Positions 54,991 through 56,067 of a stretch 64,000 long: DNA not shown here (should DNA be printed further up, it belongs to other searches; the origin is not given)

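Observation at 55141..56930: Lon-type AAA+ motor paired with a cytoplasmic trypsin-fold protease: candidate new two-gene proteolytic system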

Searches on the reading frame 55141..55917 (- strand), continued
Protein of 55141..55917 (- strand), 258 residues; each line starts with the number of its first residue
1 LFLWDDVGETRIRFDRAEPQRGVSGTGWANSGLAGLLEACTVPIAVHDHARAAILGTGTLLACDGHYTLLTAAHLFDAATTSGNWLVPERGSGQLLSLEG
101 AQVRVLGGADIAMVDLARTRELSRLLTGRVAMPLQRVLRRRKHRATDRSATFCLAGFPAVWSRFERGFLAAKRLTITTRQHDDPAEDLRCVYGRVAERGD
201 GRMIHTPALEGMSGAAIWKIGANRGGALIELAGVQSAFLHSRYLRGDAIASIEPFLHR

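Call 98: search_solved_structures(query=A1, max_evalue=1, show_alignments=2)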
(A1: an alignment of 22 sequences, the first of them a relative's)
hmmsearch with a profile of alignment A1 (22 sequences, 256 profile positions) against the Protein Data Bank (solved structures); distinct sequences matched with E-value up to 1: 27.
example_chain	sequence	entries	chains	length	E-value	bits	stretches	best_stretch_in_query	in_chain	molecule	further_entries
1eq9_A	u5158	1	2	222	0.072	15.5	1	61-121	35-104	CHYMOTRYPSIN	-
9p1c_B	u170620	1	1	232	0.21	13.9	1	54-116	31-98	Transmembrane protease serine 11A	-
9dpf_A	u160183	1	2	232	0.51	12.7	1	59-118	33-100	Transmembrane protease serine 11D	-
8vis_B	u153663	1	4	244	0.56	12.5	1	59-118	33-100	Transmembrane protease serine 11D catalytic chain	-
6a8o_A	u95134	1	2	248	0.61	12.4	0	58-112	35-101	Plasma kallikrein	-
5gvt_A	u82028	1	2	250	0.62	12.4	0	58-112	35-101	Plasma kallikrein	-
1rjx_B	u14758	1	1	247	0.66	12.3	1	60-116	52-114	Plasminogen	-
1qrz_A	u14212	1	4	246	0.68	12.3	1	60-116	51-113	PLASMINOGEN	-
6d3x_A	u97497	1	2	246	0.73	12.2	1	60-115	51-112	Plasminogen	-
6d3z_A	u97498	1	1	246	0.73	12.2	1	60-115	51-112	Plasminogen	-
3uir_A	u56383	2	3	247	0.73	12.2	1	60-115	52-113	Plasmin light chain B | Plasminogen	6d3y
1ddj_A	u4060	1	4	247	0.74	12.2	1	60-115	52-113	PLASMINOGEN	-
6d40_A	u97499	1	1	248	0.74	12.1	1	60-115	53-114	Plasminogen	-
1l4z_A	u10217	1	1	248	0.74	12.1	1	60-115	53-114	Plasminogen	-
6q1u_A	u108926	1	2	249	0.75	12.1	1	60-115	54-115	Plasminogen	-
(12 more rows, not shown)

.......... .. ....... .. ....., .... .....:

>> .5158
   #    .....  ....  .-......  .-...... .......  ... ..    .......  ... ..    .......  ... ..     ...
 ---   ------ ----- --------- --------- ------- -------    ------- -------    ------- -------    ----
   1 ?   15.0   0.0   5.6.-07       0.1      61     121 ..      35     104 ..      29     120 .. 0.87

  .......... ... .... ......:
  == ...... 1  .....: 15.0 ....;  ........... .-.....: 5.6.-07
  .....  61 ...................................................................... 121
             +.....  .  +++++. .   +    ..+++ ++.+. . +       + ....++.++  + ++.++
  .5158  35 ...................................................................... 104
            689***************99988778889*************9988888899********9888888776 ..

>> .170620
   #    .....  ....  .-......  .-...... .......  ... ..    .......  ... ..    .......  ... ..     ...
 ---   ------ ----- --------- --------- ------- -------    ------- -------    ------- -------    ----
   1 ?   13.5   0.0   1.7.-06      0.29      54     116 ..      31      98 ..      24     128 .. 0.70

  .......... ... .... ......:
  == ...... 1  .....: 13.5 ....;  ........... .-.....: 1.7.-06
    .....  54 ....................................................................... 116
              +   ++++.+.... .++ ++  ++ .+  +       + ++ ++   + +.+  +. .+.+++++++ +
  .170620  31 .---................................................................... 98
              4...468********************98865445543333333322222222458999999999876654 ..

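Call 99: search_protein_families(library=padloc, proteins=[L065:5866-7098:-, L065:5001-5768:+], max_evalue=0.1)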
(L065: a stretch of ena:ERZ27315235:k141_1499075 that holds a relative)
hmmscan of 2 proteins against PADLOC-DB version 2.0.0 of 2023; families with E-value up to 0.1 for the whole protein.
L065:5866-7098:- (410 aa): 3 families
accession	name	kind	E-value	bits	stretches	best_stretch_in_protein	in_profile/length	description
PDLC00309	PtuA1|PtuA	-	0.016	12.3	1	28-67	18-55/413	AAA ATPase domain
PDLC04789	PDC-S01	-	0.047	10.7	1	43-94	19-69/375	-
PDLC04787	PDC-S01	-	0.054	10.4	0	24-65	13-51/412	-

L065:5001-5768:+ (255 aa): 0 families
